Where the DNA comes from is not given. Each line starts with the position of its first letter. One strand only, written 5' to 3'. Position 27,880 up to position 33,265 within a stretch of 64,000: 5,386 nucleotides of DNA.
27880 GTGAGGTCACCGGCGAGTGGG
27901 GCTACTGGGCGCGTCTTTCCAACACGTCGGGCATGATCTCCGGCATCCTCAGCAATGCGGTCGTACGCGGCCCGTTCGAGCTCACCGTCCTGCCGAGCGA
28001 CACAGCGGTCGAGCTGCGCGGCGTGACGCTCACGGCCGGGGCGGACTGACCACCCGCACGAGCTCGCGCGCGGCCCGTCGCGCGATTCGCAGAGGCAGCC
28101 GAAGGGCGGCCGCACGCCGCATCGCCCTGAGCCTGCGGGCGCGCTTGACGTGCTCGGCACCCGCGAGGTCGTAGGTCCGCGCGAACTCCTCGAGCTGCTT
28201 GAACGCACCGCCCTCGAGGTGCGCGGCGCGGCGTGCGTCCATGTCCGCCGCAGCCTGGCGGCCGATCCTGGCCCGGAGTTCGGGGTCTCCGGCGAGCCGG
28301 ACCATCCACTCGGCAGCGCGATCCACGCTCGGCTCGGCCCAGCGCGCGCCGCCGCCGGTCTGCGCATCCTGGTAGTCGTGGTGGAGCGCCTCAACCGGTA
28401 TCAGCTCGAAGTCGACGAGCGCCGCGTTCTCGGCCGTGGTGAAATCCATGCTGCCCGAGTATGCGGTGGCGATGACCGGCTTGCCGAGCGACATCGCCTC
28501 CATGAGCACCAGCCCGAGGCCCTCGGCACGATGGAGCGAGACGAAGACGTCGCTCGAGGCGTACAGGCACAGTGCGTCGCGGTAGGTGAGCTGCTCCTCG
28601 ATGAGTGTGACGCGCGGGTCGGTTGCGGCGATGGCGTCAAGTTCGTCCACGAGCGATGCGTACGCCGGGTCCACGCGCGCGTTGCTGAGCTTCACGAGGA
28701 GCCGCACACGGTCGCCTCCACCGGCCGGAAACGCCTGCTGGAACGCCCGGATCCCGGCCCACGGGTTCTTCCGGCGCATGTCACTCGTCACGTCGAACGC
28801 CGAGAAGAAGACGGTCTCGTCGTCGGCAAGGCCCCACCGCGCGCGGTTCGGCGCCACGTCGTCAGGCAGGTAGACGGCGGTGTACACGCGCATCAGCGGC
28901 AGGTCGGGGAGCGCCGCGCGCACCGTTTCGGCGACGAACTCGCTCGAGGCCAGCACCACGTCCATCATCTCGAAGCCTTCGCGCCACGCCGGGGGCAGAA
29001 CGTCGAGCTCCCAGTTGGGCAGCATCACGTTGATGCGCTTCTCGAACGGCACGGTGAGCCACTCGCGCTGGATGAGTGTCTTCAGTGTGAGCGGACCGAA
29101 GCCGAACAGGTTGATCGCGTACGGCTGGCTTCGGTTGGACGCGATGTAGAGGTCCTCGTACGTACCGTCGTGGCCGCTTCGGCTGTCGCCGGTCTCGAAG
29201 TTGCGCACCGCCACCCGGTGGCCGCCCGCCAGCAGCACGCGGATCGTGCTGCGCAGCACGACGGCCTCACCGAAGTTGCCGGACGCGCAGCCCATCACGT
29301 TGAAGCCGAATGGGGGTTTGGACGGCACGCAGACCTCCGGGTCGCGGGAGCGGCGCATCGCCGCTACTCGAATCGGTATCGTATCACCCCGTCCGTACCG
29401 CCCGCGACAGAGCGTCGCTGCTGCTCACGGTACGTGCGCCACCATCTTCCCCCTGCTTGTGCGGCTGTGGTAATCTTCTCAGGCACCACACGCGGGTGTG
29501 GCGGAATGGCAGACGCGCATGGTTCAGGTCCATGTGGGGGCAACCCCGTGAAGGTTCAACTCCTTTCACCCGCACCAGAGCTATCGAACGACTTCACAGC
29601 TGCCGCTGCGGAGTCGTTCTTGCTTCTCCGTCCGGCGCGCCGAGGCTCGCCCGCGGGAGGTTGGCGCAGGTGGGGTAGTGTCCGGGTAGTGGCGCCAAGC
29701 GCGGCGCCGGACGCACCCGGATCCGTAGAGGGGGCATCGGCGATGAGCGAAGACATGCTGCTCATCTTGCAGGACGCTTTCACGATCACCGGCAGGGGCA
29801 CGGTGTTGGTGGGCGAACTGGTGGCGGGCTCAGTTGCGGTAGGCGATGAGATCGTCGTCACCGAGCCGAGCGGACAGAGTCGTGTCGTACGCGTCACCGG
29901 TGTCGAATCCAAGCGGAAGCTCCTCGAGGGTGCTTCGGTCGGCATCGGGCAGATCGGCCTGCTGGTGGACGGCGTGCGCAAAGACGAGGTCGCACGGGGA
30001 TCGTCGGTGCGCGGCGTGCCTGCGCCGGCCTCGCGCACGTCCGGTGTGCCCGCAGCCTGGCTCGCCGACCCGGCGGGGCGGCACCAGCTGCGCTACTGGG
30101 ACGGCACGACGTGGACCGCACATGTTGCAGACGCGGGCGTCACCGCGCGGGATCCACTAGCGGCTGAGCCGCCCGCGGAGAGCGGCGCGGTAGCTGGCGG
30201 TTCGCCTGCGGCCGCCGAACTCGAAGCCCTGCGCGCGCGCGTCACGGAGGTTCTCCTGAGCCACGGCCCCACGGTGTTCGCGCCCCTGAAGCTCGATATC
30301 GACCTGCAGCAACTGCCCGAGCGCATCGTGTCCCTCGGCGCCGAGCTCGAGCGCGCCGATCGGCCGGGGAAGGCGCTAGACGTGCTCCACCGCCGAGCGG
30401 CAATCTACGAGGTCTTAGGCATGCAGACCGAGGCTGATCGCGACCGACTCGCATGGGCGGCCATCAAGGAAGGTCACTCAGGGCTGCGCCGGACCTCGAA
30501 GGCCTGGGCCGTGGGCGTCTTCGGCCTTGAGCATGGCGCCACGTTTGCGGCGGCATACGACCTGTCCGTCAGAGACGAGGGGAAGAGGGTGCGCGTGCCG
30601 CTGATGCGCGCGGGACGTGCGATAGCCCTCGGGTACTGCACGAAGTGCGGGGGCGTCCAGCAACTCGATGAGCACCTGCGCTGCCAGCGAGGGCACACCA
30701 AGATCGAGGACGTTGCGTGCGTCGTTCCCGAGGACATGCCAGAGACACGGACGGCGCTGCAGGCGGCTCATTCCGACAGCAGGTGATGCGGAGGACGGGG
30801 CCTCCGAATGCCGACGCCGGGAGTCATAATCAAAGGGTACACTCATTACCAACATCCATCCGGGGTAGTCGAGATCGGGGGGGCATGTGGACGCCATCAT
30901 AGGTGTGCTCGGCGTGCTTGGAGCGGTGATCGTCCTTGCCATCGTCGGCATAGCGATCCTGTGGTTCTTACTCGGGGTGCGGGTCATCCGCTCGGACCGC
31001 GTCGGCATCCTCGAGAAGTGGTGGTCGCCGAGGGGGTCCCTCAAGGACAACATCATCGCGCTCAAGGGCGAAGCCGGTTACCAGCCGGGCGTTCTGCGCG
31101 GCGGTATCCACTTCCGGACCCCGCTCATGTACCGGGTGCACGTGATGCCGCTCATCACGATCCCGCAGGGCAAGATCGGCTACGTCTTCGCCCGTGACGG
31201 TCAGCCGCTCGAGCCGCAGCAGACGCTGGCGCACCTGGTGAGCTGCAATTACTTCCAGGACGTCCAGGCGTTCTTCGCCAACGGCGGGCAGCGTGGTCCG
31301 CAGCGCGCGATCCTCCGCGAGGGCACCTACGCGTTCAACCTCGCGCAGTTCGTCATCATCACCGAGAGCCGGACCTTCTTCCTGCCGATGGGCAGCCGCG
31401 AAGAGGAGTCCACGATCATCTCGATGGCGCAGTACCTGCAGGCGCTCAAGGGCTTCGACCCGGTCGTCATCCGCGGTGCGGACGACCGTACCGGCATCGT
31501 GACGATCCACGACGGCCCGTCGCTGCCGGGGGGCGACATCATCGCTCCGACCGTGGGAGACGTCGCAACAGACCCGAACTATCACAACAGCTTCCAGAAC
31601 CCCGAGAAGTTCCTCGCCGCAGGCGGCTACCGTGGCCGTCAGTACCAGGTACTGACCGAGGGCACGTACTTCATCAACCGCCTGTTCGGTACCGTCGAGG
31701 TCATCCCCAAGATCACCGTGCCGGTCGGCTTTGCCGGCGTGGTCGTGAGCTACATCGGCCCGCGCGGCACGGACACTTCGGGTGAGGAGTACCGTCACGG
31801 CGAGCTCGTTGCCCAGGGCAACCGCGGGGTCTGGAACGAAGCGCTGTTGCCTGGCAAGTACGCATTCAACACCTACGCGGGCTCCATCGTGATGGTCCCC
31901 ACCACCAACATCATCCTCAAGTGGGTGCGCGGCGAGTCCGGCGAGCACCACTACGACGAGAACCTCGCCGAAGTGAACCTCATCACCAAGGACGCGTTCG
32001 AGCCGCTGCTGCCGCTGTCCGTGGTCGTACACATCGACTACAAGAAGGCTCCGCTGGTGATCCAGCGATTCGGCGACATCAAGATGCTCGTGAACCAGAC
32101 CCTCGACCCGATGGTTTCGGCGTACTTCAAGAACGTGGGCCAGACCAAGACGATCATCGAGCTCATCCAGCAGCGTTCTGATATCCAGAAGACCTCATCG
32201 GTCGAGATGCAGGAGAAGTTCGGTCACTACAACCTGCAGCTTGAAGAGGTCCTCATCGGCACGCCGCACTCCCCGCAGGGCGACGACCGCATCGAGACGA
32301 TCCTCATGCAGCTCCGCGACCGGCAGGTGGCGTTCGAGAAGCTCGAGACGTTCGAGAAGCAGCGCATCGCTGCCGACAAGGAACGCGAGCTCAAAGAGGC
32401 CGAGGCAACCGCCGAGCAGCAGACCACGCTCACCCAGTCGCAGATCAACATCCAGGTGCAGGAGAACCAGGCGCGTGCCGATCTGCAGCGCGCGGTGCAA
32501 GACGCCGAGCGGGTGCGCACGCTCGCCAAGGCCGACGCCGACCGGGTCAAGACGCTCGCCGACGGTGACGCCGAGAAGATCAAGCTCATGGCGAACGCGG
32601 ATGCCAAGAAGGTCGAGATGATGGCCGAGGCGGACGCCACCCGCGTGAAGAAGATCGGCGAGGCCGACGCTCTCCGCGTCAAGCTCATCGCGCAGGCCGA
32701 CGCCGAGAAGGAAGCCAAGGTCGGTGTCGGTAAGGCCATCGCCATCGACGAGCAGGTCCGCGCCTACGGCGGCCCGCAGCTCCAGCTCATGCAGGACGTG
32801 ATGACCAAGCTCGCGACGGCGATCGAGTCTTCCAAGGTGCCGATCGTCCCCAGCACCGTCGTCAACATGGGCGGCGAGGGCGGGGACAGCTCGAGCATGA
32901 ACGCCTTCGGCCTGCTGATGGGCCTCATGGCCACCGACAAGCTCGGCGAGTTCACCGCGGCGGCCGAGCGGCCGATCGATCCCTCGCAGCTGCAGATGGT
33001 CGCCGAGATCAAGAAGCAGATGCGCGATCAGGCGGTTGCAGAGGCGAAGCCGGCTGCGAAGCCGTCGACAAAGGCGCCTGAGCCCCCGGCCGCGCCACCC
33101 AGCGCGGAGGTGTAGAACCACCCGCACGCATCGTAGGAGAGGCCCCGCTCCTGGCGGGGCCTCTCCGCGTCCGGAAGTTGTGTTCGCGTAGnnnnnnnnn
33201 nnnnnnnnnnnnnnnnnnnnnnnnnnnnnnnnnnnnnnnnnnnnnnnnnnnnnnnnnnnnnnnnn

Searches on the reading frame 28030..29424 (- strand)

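Call 58: search_protein_families(library=pfam, proteins=[window:28030-29424:-], max_evalue=0.001)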
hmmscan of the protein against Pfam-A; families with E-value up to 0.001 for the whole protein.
window:28030-29424:- (464 aa): 3 families
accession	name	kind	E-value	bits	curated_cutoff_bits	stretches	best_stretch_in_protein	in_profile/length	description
PF00534.26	Glycos_transf_1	-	4.3e-11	43.1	26.4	1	282-333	84-135/172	Glycosyl transferases group 1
PF13692.12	Glyco_trans_1_4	-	5e-11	43.5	27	1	261-337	48-124/142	Glycosyl transferases group 1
PF20706.3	GT4-conflict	-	2.7e-05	23.8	26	1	215-332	208-323/385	Family 4 Glycosyltransferase in conflict systems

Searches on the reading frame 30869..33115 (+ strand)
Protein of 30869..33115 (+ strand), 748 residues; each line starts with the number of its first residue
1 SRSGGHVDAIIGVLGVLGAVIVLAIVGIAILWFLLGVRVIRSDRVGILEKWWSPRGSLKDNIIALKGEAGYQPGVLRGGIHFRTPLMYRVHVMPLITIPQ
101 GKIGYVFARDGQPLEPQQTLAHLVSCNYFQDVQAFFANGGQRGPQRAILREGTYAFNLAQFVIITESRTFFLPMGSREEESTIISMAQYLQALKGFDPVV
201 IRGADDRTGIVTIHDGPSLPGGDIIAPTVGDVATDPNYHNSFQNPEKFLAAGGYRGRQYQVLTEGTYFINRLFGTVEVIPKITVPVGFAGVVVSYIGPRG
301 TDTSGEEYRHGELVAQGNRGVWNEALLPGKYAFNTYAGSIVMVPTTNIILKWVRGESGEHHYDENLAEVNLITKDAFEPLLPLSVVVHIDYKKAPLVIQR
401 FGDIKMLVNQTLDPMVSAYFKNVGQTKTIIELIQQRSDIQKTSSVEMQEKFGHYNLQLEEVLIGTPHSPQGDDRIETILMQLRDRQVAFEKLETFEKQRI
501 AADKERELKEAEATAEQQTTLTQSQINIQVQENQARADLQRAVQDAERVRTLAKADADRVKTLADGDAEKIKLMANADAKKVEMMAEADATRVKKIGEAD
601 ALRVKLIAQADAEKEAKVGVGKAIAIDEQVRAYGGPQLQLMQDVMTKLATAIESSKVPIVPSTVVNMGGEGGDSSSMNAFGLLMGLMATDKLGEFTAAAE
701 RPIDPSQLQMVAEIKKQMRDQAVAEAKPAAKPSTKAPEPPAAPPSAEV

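Call 58: search_protein_families(library=pfam, proteins=[window:30869-33115:+], max_evalue=0.001)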
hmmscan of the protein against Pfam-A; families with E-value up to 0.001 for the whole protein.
window:30869-33115:+ (748 aa): 1 family
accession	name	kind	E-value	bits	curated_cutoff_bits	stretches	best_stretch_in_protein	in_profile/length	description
PF01145.31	Band_7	-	7.8e-14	52.5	23.6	1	315-501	19-166/176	SPFH domain / Band 7 family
